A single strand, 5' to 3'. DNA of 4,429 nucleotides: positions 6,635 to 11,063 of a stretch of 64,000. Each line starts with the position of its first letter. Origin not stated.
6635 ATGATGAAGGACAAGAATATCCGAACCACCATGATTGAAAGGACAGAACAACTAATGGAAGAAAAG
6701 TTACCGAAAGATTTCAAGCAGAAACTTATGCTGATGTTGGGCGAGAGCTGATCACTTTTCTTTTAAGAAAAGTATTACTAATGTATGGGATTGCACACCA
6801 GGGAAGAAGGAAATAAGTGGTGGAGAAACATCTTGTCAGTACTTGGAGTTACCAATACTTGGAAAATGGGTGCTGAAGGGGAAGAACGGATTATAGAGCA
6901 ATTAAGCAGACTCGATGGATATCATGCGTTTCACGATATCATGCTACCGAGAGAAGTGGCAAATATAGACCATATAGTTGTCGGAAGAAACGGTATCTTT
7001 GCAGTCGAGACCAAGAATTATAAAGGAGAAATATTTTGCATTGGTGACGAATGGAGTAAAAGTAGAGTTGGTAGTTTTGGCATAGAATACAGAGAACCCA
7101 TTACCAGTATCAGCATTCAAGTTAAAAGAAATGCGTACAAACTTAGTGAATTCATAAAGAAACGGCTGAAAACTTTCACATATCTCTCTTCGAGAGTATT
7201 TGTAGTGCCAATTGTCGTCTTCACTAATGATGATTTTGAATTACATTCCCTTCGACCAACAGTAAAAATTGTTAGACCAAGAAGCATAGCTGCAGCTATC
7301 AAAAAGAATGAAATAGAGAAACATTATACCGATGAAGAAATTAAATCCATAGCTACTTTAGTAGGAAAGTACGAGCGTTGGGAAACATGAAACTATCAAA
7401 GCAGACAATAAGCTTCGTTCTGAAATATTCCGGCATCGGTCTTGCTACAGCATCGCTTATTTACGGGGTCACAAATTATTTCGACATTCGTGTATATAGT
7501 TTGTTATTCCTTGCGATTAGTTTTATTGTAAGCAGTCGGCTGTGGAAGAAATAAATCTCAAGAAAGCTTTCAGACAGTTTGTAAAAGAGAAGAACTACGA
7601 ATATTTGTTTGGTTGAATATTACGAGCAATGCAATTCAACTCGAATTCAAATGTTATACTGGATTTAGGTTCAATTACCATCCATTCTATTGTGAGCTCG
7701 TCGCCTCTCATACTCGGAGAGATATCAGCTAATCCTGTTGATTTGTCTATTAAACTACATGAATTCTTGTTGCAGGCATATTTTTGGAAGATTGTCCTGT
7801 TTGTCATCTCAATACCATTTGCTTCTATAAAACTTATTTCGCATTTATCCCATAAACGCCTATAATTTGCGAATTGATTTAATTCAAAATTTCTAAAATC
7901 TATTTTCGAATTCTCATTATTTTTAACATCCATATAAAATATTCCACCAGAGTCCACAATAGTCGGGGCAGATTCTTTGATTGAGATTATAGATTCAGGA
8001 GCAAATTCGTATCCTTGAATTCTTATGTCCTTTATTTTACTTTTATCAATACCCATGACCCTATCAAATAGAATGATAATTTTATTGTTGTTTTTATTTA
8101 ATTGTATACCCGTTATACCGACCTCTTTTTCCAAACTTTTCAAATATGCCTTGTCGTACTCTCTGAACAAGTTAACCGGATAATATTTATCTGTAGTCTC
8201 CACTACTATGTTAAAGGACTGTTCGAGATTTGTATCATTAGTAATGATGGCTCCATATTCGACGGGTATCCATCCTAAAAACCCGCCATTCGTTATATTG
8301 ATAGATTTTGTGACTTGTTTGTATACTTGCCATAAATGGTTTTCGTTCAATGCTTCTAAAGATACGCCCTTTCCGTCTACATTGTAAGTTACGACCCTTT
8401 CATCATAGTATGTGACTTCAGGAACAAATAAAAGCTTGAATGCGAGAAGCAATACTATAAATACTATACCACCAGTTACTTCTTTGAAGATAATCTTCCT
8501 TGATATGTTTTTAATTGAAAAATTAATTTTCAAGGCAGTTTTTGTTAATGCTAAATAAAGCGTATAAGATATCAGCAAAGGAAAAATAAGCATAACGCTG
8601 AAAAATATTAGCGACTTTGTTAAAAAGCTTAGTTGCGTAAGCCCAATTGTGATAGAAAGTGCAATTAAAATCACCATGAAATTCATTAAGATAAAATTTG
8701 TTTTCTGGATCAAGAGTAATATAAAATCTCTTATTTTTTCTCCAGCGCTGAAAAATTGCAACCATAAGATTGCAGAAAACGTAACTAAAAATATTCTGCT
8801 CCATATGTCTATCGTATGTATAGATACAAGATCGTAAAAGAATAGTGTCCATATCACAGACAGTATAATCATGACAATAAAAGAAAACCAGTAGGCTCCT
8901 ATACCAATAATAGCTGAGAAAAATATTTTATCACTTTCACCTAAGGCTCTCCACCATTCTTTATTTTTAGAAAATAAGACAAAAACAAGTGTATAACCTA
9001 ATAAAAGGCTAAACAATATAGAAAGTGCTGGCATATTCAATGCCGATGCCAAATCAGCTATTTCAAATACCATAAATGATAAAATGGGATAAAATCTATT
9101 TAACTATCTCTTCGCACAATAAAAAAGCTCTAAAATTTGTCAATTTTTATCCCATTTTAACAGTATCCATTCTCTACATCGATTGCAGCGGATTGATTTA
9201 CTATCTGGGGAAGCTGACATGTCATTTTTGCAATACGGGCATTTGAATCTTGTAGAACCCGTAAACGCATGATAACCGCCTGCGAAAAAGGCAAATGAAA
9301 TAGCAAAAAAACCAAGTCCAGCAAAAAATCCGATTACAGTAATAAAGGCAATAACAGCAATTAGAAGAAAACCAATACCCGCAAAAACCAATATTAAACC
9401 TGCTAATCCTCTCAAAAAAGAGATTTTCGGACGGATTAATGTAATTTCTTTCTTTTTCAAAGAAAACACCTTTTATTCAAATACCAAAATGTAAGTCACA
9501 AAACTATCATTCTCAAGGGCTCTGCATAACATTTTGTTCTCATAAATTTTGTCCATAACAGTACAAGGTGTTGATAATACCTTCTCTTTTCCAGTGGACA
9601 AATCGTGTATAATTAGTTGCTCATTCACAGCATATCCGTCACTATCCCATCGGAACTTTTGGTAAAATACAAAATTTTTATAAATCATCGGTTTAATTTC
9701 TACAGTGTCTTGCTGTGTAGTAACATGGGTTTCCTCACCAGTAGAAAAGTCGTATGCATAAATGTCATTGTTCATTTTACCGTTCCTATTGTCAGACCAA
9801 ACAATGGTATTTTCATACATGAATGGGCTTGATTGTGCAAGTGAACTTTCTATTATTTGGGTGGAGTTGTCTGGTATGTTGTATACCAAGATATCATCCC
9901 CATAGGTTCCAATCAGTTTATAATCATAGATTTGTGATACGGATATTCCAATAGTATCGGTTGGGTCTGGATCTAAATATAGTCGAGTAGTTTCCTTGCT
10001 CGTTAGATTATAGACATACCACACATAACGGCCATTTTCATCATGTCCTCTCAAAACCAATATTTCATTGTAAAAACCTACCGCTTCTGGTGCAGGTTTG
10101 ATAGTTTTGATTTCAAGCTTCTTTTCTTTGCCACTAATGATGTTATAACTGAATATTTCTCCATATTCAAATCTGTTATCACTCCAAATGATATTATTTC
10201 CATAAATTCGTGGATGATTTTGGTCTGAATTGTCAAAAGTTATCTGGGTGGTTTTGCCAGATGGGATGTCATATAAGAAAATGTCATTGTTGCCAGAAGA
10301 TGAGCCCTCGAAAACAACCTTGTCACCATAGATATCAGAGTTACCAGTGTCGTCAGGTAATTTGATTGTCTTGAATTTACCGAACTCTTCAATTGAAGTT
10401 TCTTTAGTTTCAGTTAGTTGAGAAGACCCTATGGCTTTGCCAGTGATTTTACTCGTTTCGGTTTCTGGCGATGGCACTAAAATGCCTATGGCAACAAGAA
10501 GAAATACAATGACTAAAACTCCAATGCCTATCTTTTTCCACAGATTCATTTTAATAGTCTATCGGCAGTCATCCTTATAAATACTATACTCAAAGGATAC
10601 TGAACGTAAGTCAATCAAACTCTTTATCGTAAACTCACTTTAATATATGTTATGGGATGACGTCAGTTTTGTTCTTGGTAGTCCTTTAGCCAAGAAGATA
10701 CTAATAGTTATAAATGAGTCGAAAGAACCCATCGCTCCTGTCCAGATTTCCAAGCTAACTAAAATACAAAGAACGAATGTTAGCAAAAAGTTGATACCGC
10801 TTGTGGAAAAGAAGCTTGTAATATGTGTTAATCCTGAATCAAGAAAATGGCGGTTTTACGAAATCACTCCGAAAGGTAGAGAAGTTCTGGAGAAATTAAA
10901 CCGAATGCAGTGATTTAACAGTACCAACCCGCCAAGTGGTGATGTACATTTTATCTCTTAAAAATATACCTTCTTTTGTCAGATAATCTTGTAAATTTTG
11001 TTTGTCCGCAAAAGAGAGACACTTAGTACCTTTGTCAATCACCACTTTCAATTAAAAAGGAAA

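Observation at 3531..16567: Candidate integrated plasmid/provirus-like element ending at tRNA-Val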

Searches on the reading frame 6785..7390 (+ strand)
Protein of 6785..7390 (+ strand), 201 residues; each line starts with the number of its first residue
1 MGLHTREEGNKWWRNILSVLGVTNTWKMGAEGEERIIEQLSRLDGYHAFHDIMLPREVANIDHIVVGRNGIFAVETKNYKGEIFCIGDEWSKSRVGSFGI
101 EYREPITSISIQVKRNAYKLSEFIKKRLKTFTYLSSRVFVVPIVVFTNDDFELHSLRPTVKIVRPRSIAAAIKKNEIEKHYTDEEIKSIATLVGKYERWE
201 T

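Call 9: search_protein_families(library=pfam, proteins=[window:6785-7390:+], max_evalue=0.01)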
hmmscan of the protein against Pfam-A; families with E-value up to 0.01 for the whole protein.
window:6785-7390:+ (201 aa): 1 family
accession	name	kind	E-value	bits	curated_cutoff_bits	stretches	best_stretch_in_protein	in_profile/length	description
PF08378.17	NERD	-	1.1e-21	77.8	22.1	1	29-147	2-111/111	Nuclease-related domain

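Call 23: search_protein_families(library=phrogs, proteins=[window:6785-7390:+], max_evalue=0.01)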
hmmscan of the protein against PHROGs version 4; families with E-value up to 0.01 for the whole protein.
window:6785-7390:+ (201 aa): 2 families
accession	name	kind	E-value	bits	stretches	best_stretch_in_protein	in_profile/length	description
phrog_21557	-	unknown function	6.2e-05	23.8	1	7-86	13-95/249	-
phrog_38277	-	unknown function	0.00012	22.8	1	23-79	66-126/243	-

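Call 24: search_protein_families(library=padloc, proteins=[window:6785-7390:+], max_evalue=0.01)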
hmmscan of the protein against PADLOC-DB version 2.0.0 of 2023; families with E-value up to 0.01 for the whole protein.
window:6785-7390:+ (201 aa): 2 families
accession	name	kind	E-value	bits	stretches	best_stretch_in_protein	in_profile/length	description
PDLC02512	PglW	-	1.5e-06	24.4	1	34-153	22-138/1403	PglW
PDLC03921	MkoA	-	2.7e-06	23.3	1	44-149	30-126/1607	-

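Call 97: find_encoding_contigs(protein=window:6785-7390:+, flank=10000, max_places=6)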
Protein window:6785-7390:+ (201 aa): 5 contigs read that carry it; 4 places shown.
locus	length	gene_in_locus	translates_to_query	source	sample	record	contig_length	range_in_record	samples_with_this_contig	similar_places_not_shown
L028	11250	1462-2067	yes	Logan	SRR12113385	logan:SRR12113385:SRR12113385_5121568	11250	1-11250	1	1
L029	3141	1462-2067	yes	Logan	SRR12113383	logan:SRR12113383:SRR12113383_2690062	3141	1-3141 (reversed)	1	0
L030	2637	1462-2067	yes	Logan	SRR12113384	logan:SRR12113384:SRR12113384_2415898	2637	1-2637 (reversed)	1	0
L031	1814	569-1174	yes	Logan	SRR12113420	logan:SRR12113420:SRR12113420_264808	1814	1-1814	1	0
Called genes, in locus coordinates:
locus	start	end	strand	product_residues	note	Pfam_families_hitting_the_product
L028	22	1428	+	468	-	PF02899:Phage_int_SAM_1, PF00589:Phage_integrase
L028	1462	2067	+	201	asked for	PF08378:NERD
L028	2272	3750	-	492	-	-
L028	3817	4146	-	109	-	-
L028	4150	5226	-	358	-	PF26549:Tricorn_N (weak)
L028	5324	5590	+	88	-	-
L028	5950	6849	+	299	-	-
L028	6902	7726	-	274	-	-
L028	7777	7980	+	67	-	-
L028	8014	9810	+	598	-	PF08706:D5_N, PF19263:DUF5906, PF03288:Pox_D5 (weak)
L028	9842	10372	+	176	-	-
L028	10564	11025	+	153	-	-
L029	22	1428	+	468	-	PF02899:Phage_int_SAM_1, PF00589:Phage_integrase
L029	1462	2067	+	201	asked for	PF08378:NERD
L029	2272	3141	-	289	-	?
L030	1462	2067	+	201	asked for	PF08378:NERD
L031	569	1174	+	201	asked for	PF08378:NERD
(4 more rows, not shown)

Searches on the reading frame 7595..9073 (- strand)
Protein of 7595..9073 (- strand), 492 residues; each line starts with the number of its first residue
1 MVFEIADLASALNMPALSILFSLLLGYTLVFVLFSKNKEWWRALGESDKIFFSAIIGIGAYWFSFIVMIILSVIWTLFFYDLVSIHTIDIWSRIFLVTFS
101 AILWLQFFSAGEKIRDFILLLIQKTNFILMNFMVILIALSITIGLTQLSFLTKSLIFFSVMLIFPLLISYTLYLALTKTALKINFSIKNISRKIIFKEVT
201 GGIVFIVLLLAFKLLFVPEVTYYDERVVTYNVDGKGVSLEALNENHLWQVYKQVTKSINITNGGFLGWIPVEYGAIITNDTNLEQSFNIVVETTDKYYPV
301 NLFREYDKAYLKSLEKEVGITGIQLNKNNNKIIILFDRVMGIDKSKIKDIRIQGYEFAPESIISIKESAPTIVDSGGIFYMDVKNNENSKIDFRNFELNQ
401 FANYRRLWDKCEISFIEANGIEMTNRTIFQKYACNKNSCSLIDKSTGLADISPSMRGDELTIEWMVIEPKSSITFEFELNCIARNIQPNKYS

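Call 9: search_protein_families(library=pfam, proteins=[window:7595-9073:-], max_evalue=0.01)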
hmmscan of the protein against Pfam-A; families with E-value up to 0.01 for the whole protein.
window:7595-9073:- (492 aa): 0 families

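Call 23: search_protein_families(library=phrogs, proteins=[window:7595-9073:-], max_evalue=0.01)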
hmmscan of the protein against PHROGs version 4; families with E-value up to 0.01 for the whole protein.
window:7595-9073:- (492 aa): 0 families

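Call 24: search_protein_families(library=padloc, proteins=[window:7595-9073:-], max_evalue=0.01)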
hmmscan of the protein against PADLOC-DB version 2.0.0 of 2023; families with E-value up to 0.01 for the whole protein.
window:7595-9073:- (492 aa): 0 families

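Call 57: find_homologous_proteins(query=window:7595-9073:-, max_evalue=0.001)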
Query window:7595-9073:- (492 aa): 1 proteins with E <= 0.001 among 8000 candidates.
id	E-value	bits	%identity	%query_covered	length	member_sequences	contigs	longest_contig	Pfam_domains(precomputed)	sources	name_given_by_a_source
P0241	0.0e+0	1073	100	100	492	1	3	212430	-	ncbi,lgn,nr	ncbi:MAG: hypothetical protein HYW23_04165 [Candidatus Aenigmarchaeota archaeon]|nr:hypothetical pro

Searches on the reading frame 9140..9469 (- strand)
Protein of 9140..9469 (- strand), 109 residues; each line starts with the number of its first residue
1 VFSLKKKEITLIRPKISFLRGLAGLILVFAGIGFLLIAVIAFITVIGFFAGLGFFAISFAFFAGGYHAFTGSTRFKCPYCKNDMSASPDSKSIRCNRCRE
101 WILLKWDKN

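Call 9: search_protein_families(library=pfam, proteins=[window:9140-9469:-], max_evalue=0.01)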
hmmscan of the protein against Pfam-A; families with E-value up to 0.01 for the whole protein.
window:9140-9469:- (109 aa): 1 family
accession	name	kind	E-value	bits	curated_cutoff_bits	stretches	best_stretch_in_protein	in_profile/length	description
PF22571.1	LiaI-LiaF-TM_PspC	-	0.005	17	27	1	17-68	21-72/142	PspC transmembrane region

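Call 23: search_protein_families(library=phrogs, proteins=[window:9140-9469:-], max_evalue=0.01)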
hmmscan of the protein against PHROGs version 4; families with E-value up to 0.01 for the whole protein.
window:9140-9469:- (109 aa): 2 families
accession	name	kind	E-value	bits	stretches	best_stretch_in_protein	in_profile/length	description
phrog_10121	-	unknown function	5.3e-15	56.5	1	9-108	14-109/109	-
phrog_8736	-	unknown function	0.0032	19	1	75-107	9-43/93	-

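Call 24: search_protein_families(library=padloc, proteins=[window:9140-9469:-], max_evalue=0.01)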
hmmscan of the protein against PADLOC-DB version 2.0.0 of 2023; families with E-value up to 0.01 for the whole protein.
window:9140-9469:- (109 aa): 0 families

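Call 50: search_dna_similar(query=window:9140-9469:-, collection=phages, mode=protein, max_evalue=0.001, max_rows=15)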
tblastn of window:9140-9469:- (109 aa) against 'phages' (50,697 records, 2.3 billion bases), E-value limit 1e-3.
No match.

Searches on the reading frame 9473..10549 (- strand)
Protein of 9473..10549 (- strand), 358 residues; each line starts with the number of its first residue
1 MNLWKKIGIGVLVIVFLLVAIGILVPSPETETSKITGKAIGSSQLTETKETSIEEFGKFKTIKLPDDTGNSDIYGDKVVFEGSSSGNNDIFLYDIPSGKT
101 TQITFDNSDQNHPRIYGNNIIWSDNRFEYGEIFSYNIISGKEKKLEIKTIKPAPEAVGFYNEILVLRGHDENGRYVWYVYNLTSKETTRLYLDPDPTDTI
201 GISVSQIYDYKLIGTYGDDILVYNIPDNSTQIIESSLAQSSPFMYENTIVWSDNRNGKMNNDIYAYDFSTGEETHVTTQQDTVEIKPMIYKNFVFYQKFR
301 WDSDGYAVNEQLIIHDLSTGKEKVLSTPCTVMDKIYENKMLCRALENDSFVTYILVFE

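Call 9: search_protein_families(library=pfam, proteins=[window:9473-10549:-], max_evalue=0.01)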
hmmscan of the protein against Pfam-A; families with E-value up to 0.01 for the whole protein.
window:9473-10549:- (358 aa): 1 family
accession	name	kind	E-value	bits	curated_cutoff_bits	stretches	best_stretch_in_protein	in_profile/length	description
PF13418.12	Kelch_4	-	2.4e-05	24.6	21.6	0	256-272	24-40/49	Galactose oxidase, central domain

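Call 23: search_protein_families(library=phrogs, proteins=[window:9473-10549:-], max_evalue=0.01)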
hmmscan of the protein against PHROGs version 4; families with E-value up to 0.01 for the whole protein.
window:9473-10549:- (358 aa): 0 families

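Call 24: search_protein_families(library=padloc, proteins=[window:9473-10549:-], max_evalue=0.01)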
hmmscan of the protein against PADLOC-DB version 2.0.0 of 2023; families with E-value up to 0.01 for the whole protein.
window:9473-10549:- (358 aa): 0 families

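Call 89: search_protein_families(library=ncbifam, proteins=[window:9473-10549:-], max_evalue=0.1)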
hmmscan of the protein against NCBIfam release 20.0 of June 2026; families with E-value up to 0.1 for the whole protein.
window:9473-10549:- (358 aa): 5 families
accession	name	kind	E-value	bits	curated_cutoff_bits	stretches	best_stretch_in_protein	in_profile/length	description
TIGR04275.1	beta_prop_Msarc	repeat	6.3e-29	99.5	85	3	230-270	2-40/40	beta-propeller repeat protein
TIGR02800.1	propeller_TolB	equivalog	1e-07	31.2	343.15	1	75-189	246-361/418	Tol-Pal system beta propeller repeat protein TolB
NF003124.0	PRK04043.1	equivalog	6.9e-06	25.1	428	1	75-183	244-352/419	Tol-Pal system protein TolB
NF053518.1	DipepPtdsDpp5Prph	equivalog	0.0017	17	900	0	259-327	225-294/655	dipeptidyl-peptidase Dpp5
NF002183.0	PRK01029.1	equivalog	0.0018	17.4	405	1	75-147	338-412/429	Tol-Pal system protein TolB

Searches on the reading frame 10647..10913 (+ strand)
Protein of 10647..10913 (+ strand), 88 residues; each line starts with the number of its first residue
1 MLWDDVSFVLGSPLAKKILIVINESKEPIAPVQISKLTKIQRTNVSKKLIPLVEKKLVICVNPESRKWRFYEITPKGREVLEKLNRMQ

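Call 10: search_protein_families(library=pfam, proteins=[window:10647-10913:+], max_evalue=0.01)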
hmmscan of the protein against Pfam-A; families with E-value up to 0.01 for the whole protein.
window:10647-10913:+ (88 aa): 7 families
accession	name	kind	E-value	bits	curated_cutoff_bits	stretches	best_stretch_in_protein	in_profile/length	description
PF25213.1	HVO_A0261_N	-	0.00034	20.9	35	1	3-87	1-77/86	HVO_A0261 N-terminal domain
PF07381.18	EarA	-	0.00067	19.9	22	0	50-84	57-90/90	EarA-like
PF14947.12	HTH_45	-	0.00077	19.9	25.5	1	31-88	22-73/77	Winged helix-turn-helix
PF13463.12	HTH_27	-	0.0025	18.5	22.2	1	18-77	8-68/68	Winged helix DNA-binding domain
PF14277.12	DUF4364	-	0.0068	16.7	26.9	1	18-85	5-74/162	Domain of unknown function (DUF4364)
PF10711.15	DUF2513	-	0.0081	16.9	29.6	1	14-84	6-81/100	Hypothetical protein (DUF2513)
PF13601.12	HTH_34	-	0.0093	16.5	27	0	24-82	11-70/80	Winged helix DNA-binding domain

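Call 23: search_protein_families(library=phrogs, proteins=[window:10647-10913:+], max_evalue=0.01)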
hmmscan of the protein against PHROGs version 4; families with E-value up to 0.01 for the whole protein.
window:10647-10913:+ (88 aa): 3 families
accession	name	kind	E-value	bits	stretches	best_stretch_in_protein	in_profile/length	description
phrog_2440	-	transcription regulation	0.00021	22.2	1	16-82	31-96/126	transcriptional regulator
phrog_12817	-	transcription regulation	0.00054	20.9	1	17-84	77-143/151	transcriptional regulator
phrog_12156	-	DNA, RNA and nucleotide metabolism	0.0034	17.1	1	14-67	424-474/485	DNA helicase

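Call 24: search_protein_families(library=padloc, proteins=[window:10647-10913:+], max_evalue=0.01)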
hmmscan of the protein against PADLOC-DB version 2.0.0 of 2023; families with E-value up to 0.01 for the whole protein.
window:10647-10913:+ (88 aa): 4 families
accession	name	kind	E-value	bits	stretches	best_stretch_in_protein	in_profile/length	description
PDLC01879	CARF3--CARF_TM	-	2.1e-05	22.3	1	18-84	161-220/222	-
PDLC01438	Csa3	-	2.7e-05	22.4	1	9-85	144-214/305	"CAS-I,CAS-II,CAS-III,CAS-IV,CAS-V,CAS-VI; associated_signaling"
PDLC01720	Csa3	-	2.8e-05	22.6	1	9-84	21-99/118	Csa3_1_CAS-I-II-III-IV-V-VI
PDLC02976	WH_III-A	-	0.0027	16.4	1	18-85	8-68/104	-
